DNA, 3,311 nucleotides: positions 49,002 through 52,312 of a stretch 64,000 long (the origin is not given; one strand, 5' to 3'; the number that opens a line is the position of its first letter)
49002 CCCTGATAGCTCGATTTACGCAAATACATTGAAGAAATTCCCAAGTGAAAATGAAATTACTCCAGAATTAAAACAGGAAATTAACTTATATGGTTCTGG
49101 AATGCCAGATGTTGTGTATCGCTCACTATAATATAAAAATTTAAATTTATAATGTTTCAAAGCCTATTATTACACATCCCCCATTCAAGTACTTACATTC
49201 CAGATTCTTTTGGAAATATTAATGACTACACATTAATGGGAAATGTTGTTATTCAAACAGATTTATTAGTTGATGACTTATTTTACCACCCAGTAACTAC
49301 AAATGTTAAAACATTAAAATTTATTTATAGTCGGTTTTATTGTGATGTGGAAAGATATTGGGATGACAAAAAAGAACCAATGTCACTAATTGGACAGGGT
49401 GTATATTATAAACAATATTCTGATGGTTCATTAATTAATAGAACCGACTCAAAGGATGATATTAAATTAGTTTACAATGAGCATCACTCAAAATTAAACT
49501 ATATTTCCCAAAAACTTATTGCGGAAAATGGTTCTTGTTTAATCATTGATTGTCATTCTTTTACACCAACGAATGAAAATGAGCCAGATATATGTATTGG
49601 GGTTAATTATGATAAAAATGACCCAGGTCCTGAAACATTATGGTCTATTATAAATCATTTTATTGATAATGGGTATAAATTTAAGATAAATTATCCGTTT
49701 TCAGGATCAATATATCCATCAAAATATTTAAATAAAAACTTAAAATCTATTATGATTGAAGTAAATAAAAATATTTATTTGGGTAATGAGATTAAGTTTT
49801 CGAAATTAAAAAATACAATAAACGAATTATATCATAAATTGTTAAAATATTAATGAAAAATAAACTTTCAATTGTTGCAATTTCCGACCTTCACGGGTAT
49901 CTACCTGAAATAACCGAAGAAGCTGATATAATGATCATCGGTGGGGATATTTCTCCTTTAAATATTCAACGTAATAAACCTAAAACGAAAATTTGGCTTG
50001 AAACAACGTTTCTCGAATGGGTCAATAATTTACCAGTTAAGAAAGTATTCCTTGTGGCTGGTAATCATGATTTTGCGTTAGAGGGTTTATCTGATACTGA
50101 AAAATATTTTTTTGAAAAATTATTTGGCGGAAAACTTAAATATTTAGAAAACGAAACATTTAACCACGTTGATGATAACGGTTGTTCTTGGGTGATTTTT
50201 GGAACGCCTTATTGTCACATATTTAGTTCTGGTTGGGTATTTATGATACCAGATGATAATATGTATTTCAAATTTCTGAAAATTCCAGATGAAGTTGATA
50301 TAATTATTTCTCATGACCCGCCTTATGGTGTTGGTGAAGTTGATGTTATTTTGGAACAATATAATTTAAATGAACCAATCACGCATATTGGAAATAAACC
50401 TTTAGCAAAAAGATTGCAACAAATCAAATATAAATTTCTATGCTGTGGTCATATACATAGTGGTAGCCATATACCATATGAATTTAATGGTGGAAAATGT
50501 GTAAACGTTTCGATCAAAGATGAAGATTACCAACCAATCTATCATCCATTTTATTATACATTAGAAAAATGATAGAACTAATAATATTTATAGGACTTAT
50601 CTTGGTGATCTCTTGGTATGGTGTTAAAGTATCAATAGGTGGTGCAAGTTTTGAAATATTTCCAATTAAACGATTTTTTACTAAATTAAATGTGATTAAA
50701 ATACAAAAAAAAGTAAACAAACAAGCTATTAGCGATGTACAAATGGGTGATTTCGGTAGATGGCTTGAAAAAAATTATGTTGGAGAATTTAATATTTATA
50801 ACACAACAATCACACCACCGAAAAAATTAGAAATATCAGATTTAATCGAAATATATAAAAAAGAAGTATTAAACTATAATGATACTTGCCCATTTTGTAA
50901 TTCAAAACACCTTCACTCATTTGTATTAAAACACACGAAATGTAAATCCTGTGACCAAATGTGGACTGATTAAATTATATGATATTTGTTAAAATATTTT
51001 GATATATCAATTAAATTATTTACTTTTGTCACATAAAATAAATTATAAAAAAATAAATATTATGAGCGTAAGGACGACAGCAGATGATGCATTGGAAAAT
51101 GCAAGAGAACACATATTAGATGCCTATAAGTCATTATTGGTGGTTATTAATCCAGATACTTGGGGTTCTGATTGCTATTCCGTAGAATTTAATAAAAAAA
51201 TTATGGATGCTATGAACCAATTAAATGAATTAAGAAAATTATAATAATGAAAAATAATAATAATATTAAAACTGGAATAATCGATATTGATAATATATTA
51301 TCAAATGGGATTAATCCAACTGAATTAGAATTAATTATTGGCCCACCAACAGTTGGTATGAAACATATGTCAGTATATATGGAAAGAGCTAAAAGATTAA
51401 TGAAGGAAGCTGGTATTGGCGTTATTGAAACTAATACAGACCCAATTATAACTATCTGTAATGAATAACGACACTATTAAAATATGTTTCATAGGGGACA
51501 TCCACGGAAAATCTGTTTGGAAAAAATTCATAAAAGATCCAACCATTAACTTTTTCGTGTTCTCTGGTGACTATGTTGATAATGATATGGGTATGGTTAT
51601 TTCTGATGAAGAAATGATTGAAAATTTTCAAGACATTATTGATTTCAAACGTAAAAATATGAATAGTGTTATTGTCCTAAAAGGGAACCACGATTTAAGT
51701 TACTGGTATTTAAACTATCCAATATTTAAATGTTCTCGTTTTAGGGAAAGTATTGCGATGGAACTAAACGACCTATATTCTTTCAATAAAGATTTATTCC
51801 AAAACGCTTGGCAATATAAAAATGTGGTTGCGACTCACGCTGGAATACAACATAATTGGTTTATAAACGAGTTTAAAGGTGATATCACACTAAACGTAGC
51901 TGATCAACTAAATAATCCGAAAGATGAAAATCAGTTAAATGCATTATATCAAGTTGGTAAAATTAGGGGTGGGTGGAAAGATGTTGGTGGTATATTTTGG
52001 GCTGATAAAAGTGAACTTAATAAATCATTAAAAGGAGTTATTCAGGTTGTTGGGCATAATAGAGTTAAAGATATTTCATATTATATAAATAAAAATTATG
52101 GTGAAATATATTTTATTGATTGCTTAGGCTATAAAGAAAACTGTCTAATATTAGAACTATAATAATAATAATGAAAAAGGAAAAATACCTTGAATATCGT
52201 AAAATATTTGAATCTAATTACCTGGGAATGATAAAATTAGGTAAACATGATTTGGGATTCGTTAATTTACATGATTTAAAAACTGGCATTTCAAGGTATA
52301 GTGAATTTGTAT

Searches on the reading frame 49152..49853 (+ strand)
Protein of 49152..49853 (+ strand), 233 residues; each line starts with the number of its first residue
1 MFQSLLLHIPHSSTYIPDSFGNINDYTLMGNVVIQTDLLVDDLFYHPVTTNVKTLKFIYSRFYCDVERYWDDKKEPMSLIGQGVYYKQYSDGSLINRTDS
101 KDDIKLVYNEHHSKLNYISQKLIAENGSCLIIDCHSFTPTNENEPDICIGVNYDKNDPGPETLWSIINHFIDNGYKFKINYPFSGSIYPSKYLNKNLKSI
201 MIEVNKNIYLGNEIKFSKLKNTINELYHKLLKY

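Call 3: search_protein_families(library=pfam, proteins=[window:49152-49853:+], max_evalue=0.01)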
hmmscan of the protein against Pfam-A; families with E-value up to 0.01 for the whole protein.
window:49152-49853:+ (233 aa): 2 families
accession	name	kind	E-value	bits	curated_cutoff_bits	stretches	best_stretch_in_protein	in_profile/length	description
PF05013.17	FGase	-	8.3e-33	114.8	28.9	1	4-210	2-219/219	N-formylglutamate amidohydrolase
PF12475.13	Amdo_NSP_1-3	-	0.002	18.7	25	0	52-71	23-42/54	Amdovirus non-structural protein 1-3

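Call 6: search_protein_families(library=phrogs, proteins=[window:49152-49853:+], max_evalue=0.001)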
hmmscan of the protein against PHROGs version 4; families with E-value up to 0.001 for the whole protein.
window:49152-49853:+ (233 aa): 0 families

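Call 16: find_related_loci(query=window:49152-49853:+, collection=viral_contigs, flank=10000)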
Query window:49152-49853:+ (233 aa) in viral_contigs; peptide patterns used: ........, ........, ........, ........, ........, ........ (x = any residue, [..] = any of these).
7 stretches matched a pattern; 1 encode a relative of the query (tblastn E <= 1e-3); 1 distinct loci.
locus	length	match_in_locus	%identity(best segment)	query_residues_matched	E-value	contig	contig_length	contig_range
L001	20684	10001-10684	35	4-230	3e-26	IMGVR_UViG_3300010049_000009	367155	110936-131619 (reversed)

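Call 39: search_protein_families(library=ncbifam, proteins=[window:49152-49853:+], max_evalue=0.01)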
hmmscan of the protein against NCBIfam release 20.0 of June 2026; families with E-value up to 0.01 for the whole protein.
window:49152-49853:+ (233 aa): 1 family
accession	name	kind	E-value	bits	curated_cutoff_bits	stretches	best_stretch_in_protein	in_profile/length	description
TIGR02017.1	hutG_amidohyd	equivalog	0.00017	21.1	278.75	1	5-155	12-172/263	N-formylglutamate deformylase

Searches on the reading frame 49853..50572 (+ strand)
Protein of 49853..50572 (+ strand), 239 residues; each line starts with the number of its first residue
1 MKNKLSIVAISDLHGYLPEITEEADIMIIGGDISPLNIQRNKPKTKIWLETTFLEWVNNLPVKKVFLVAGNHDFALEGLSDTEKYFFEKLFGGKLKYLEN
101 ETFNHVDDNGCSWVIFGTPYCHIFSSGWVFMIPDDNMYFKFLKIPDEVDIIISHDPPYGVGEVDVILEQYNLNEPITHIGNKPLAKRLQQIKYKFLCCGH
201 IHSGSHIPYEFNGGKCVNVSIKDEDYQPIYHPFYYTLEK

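Call 3: search_protein_families(library=pfam, proteins=[window:49853-50572:+], max_evalue=0.01)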
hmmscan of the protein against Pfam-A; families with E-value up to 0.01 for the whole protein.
window:49853-50572:+ (239 aa): 2 families
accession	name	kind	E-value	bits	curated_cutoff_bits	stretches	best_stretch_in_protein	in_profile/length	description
PF00149.33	Metallophos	-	3.6e-13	50.8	21.5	1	6-203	2-190/191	Calcineurin-like phosphoesterase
PF12850.12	Metallophos_2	-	0.0017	18.8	27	0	6-79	2-60/154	Calcineurin-like phosphoesterase superfamily domain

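Call 6: search_protein_families(library=phrogs, proteins=[window:49853-50572:+], max_evalue=0.001)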
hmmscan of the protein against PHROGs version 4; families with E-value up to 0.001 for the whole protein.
window:49853-50572:+ (239 aa): 2 families
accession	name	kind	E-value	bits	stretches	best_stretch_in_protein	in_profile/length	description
phrog_1649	-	other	2.4e-13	50.4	1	2-216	33-265/308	metallo-phosphoesterase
phrog_547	-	other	6.8e-06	26.4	0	22-83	71-119/245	phosphoesterase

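Call 14: search_solved_structures(query=window:49853-50572:+, max_evalue=1)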
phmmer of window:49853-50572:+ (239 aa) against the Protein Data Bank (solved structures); distinct sequences matched with E-value up to 1: 3.
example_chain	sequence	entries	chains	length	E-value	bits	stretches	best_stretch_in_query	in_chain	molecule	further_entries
3rl4_A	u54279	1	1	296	1.7e-08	37.4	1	8-236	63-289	Metallophosphoesterase MPPED2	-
3rl3_A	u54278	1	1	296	2.5e-07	33.6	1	8-162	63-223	Metallophosphoesterase MPPED2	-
3rl5_A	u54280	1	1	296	1.4e-06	31.2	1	52-162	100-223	Metallophosphoesterase MPPED2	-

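Call 39: search_protein_families(library=ncbifam, proteins=[window:49853-50572:+], max_evalue=0.01)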
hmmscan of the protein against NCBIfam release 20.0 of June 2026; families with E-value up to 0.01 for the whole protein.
window:49853-50572:+ (239 aa): 1 family
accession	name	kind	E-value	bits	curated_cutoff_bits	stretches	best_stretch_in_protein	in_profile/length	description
TIGR00040.1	yfcE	subfamily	0.0006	19.9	56.25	0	7-79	3-68/158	YfcE family phosphodiesterase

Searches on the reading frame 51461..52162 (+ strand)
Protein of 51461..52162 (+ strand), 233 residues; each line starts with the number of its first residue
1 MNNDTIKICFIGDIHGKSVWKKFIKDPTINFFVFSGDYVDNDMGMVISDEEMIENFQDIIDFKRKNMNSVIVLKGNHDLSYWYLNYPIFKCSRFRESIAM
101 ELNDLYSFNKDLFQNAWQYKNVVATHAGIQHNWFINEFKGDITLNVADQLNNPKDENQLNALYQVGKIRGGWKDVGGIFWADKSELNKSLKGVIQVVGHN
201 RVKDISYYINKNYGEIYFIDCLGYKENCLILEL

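Call 3: search_protein_families(library=pfam, proteins=[window:51461-52162:+], max_evalue=0.01)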
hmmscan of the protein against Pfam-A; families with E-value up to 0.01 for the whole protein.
window:51461-52162:+ (233 aa): 1 family
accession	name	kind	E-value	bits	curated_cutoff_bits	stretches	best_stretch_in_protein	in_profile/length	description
PF00149.33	Metallophos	-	1e-11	46.1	21.5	1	6-211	1-168/191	Calcineurin-like phosphoesterase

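Call 6: search_protein_families(library=phrogs, proteins=[window:51461-52162:+], max_evalue=0.001)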
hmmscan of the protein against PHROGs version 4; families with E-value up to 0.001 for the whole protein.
window:51461-52162:+ (233 aa): 1 family
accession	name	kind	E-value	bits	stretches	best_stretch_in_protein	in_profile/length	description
phrog_1649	-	other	0.00081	19.1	1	6-79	36-105/308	metallo-phosphoesterase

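Call 13: search_solved_structures(query=window:51461-52162:+, max_evalue=1)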
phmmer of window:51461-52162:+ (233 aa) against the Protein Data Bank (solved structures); distinct sequences matched with E-value up to 1: 2.
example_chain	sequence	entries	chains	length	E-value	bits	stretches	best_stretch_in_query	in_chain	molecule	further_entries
5foy_B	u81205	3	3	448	0.39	13.1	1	153-227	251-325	LARVICIDAL TOXIN 51 KDA PROTEIN | LARVICIDAL TOXIN PROTEIN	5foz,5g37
3wa1_A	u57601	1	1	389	0.42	13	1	152-227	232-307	BinB protein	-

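Call 39: search_protein_families(library=ncbifam, proteins=[window:51461-52162:+], max_evalue=0.01)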
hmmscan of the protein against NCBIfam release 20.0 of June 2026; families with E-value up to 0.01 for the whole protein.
window:51461-52162:+ (233 aa): 1 family
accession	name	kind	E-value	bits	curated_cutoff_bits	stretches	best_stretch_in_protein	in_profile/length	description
NF001204.0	PRK00166.1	equivalog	0.0004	19.8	176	1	64-164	53-157/276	symmetrical bis(5'-nucleosyl)-tetraphosphatase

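Call 77: find_homologous_proteins(query=window:51461-52162:+, max_evalue=0.001)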
Query window:51461-52162:+ (233 aa): 229 proteins with E <= 0.001 among 510 candidates; the best 120 are listed.
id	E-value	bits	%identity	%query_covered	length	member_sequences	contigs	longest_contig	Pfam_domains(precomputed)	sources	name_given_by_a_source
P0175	9.9e-156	534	100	100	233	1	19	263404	PF00149.34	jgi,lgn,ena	-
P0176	5.5e-127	440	81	100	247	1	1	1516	PF00149.34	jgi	-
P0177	1.4e-105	370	71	100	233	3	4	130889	PF00149.34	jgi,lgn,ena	-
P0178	1.6e-94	334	64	100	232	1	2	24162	PF00149.34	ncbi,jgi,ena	-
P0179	6.3e-93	328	77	81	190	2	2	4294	-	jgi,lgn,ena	-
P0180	1.7e-89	317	75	81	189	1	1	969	-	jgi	-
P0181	3.4e-88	313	61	98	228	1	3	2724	-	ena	-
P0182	5.4e-86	306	61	99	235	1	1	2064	PF00149.34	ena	-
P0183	2.9e-85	303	58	98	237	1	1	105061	PF00149.34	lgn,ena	-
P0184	3.1e-84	300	59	100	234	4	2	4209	-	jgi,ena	-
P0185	3.3e-83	297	59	98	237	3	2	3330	PF00149.34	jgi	-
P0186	2.6e-82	294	57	97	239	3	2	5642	PF00149.34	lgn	-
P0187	2.3e-80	287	58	97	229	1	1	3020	-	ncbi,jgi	-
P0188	6.9e-80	286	57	97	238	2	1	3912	PF00149.34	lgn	-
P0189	1.2e-77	278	57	97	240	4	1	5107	PF00149.34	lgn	-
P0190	4.5e-74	267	54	97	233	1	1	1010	PF00149.34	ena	-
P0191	4.7e-71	257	54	97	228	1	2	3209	PF00149.34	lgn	-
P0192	1.5e-61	226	49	98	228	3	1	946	PF00149.34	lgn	-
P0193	2.4e-61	225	51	98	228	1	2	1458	PF00149.34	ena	-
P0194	2.9e-60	222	49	96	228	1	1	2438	PF00149.34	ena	-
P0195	4.6e-60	221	47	98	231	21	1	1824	PF00149.34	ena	-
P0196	1.3e-58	216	49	97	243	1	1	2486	PF00149.34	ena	-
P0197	1.6e-58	216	49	93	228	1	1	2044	PF00149.34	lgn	-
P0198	2.4e-57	212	47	98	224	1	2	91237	PF00149.34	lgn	-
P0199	3.3e-57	212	50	98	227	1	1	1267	PF00149.34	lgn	-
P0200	4.2e-57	211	46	98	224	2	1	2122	PF00149.34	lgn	-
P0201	6.5e-57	211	50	100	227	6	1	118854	PF00149.34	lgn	-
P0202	4.5e-56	208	47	98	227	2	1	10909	PF00149.34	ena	-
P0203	1.0e-55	207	49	91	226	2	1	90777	PF00149.34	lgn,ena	-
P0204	1.8e-55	206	48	95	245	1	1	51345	PF00149.34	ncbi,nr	ncbi:hypothetical protein FACS1894199_04590 [Bacteroidia bacterium]|nr:hypothetical protein FACS1894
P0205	2.3e-55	205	48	98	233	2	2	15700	PF00149.34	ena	-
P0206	9.3e-55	204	45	97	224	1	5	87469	PF00149.34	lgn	-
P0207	1.4e-54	203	45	98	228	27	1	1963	PF00149.34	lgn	-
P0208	2.6e-54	202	49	94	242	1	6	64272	PF00149.34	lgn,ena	-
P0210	4.0e-54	201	46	97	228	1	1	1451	PF00149.34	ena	-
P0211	1.7e-53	199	44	98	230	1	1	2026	PF00149.34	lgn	-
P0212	5.9e-53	198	48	98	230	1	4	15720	PF00149.34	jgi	jgi:predicted MPP superfamily phosphohydrolase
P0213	6.8e-53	197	47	98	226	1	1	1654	PF00149.34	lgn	-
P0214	1.4e-52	196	47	95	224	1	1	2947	PF00149.34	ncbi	-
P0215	1.6e-52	196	45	98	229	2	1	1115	PF00149.34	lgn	-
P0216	2.2e-52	196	48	97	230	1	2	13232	PF00149.34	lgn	-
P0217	3.9e-52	195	45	93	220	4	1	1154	PF00149.34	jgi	-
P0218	1.8e-51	193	46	95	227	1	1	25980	PF00149.34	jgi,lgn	jgi:hypothetical protein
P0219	2.6e-51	192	48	93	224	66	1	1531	PF00149.34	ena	-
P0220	2.3e-50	189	46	91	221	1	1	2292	PF00149.34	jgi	jgi:hypothetical protein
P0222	1.2e-49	187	46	93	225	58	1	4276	PF00149.34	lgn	-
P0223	1.2e-49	187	43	92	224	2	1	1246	PF00149.34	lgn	-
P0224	1.8e-49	186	46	91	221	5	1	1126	PF00149.34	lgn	-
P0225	1.8e-49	186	46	93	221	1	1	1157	PF00149.34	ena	-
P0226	3.8e-49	185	44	98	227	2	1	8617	PF00149.34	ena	-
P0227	4.3e-49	185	44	93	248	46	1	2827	PF00149.34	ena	-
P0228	6.9e-49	184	46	94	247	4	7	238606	PF00149.34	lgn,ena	-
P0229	1.9e-48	183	44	96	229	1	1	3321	PF00149.34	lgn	-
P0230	3.4e-48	182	43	94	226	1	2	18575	PF00149.34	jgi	-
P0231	1.3e-47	180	42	92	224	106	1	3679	PF00149.34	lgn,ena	-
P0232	1.8e-47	180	44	97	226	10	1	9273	PF00149.34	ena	-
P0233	2.0e-47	180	45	93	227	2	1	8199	PF00149.34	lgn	-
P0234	3.6e-47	179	46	93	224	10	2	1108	PF00149.34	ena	-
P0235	1.9e-46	176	44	93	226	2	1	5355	PF00149.34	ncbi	-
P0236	4.9e-46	175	44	93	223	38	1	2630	PF00149.34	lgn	-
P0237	7.4e-46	174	44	91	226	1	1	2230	PF00149.34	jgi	jgi:hypothetical protein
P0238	2.1e-45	173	46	93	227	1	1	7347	PF00149.34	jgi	jgi:hypothetical protein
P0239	2.2e-45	173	46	93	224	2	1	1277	PF00149.34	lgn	-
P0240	1.1e-44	171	46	91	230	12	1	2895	PF00149.34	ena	-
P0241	3.4e-44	169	44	94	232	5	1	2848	PF00149.34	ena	-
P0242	4.6e-44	169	43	94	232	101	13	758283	PF00149.34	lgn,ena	-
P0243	1.5e-43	167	44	95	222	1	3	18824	PF00149.34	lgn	-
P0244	3.3e-43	166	43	95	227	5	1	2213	PF00149.34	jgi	jgi:hypothetical protein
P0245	6.1e-43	165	43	93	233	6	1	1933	PF00149.34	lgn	-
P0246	6.5e-43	165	41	91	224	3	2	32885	PF00149.34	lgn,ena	-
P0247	3.9e-42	162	41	94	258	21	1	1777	PF00149.34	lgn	-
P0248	5.1e-42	162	43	98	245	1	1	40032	PF00149.34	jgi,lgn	-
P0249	5.5e-42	162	42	93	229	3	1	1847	PF00149.34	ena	-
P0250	7.7e-42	161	42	91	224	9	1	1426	PF00149.34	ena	-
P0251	2.3e-41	160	42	92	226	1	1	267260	PF00149.34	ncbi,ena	-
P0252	5.3e-41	158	43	98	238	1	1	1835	PF00149.34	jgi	jgi:predicted phosphodiesterase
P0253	7.3e-41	158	41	93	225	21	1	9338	PF00149.34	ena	-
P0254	4.8e-40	155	42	93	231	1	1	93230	PF00149.34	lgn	-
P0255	7.1e-40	155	39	93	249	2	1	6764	PF00149.34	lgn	-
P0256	2.1e-39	153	38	97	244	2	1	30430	PF00149.34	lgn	-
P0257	2.8e-39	153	40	98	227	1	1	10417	PF00149.34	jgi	jgi:Calcineurin-like phosphoesterase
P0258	3.6e-39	152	40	87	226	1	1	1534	PF00149.34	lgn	-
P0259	7.0e-39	152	41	93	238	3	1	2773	PF00149.34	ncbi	-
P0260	1.1e-38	151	45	93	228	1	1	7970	PF00149.34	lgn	-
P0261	6.1e-38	148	38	93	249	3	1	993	PF00149.34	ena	-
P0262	1.3e-37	147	40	93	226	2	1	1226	PF00149.34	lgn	-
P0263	1.4e-37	147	38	91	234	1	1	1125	PF00149.34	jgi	jgi:hypothetical protein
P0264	2.6e-37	146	40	98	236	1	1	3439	PF00149.34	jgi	jgi:hypothetical protein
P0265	7.5e-37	145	42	96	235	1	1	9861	PF00149.34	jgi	-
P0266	8.3e-37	145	40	88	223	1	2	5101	PF00149.34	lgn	-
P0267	1.0e-36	144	40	97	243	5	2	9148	PF00149.34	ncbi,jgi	jgi:hypothetical protein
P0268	1.4e-36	144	39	98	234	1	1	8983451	PF12850.13,PF00149.34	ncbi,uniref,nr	ncbi:metallophosphoesterase [Rhodocytophaga rosea]|uniref:Metallophosphoesterase n=1 Tax=Rhodocytoph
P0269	3.2e-36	143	38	98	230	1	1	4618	PF00149.34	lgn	-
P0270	4.0e-36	142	37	100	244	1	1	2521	PF00149.34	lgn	-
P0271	4.1e-36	142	39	98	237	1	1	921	PF00149.34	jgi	-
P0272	4.1e-36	142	39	98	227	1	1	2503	PF00149.34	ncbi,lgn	-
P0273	5.3e-36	142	41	95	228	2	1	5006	PF00149.34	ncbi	-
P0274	1.0e-35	141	36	100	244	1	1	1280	PF00149.34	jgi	jgi:hypothetical protein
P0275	1.2e-35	141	36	98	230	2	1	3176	PF00149.34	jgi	jgi:hypothetical protein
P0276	1.7e-35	140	39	98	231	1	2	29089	PF00149.34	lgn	-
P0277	2.5e-35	140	36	93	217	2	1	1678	PF00149.34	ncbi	-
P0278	2.8e-35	140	39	98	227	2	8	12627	PF00149.34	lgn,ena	-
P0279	3.8e-35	139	39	98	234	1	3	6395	PF00149.34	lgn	-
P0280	7.8e-35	138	38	100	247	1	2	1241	PF00149.34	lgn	-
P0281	1.2e-34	138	38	93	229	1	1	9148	PF00149.34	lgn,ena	-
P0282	1.4e-34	137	41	91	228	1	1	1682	PF00149.34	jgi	jgi:hypothetical protein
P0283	1.8e-34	137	40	95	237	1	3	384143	PF00149.34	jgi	jgi:hypothetical protein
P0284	2.3e-34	137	41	91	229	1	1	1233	PF00149.34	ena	-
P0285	2.5e-34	137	38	93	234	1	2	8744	PF00149.34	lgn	-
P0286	2.9e-34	136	38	93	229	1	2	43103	PF00149.34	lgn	-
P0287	3.0e-34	136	37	94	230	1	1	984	PF00149.34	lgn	-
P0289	3.8e-34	136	39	93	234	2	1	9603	PF00149.34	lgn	-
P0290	6.9e-34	135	38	97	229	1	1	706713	PF00149.34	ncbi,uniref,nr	ncbi:metallophosphoesterase [Telluribacter sp. SYSU D00476]|uniref:metallophosphoesterase n=1 Tax=Te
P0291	1.3e-33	134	39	96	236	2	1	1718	PF00149.34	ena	-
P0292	1.4e-33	134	40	85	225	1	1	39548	PF00149.34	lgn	-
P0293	1.6e-33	134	39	86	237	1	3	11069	PF00149.34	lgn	-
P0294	1.7e-33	134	36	94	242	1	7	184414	PF00149.34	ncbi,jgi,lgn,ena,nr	ncbi:MAG TPA: metallophosphoesterase [Bacteroidales bacterium]|nr:metallophosphoesterase [Bacteroida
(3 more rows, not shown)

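Call 80: search_solved_structures(query=A3, max_evalue=1)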
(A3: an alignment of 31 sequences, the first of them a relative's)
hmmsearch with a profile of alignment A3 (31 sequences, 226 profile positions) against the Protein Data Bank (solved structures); distinct sequences matched with E-value up to 1: 99 (the best 60 are shown).
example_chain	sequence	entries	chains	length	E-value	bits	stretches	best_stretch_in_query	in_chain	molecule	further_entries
8pq7_A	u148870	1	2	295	1.2e-06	31.3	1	4-123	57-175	Serine/threonine-protein phosphatase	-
7n6g_4D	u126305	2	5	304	6.8e-06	28.8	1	4-124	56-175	FAP15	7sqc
6obs_A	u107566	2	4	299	8.9e-06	28.4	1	7-123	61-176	Serine/threonine-protein phosphatase PP1-alpha catalytic subunit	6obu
1u32_A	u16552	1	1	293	9.9e-06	28.3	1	7-123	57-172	Serine/threonine protein phosphatase PP1-gamma catalytic subunit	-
6obr_A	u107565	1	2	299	1e-05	28.2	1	7-123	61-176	Serine/threonine-protein phosphatase PP1-alpha catalytic subunit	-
4iyp_C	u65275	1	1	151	1.1e-05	28.1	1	4-78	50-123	Serine/threonine-protein phosphatase 2A catalytic subunit alpha isoform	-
4v0v_A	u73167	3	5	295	1.4e-05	27.8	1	7-123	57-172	SERINE/THREONINE-PROTEIN PHOSPHATASE PP1-GAMMA CATALYTIC SUBUNIT | PROTEIN PHOSPHATASE PP1-GAMMA CATALYTIC SUBUNIT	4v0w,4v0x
7txh_C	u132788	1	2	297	1.4e-05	27.8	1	7-123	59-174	Serine/threonine-protein phosphatase PP1-alpha catalytic subunit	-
3e7a_A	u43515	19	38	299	1.4e-05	27.7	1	7-123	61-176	Serine/threonine-protein phosphatase PP1-alpha catalytic subunit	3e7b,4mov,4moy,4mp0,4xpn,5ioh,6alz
7t0y_A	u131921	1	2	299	1.4e-05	27.7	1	7-123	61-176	Serine/threonine-protein phosphatase PP1-alpha catalytic subunit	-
3n5u_A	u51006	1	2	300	1.4e-05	27.7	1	7-123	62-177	Serine/threonine-protein phosphatase PP1-alpha catalytic subunit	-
5inb_A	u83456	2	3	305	1.5e-05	27.7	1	7-123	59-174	Serine/threonine-protein phosphatase PP1-gamma catalytic subunit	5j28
6obn_A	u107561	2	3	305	1.5e-05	27.7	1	7-123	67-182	Serine/threonine-protein phosphatase PP1-alpha catalytic subunit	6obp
3v4y_A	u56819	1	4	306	1.5e-05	27.7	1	7-123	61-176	Serine/threonine-protein phosphatase PP1-alpha catalytic subunit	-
6tz8_A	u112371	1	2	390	1.6e-05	27.6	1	4-125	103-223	Serine/threonine-protein phosphatase 2B catalytic subunit A1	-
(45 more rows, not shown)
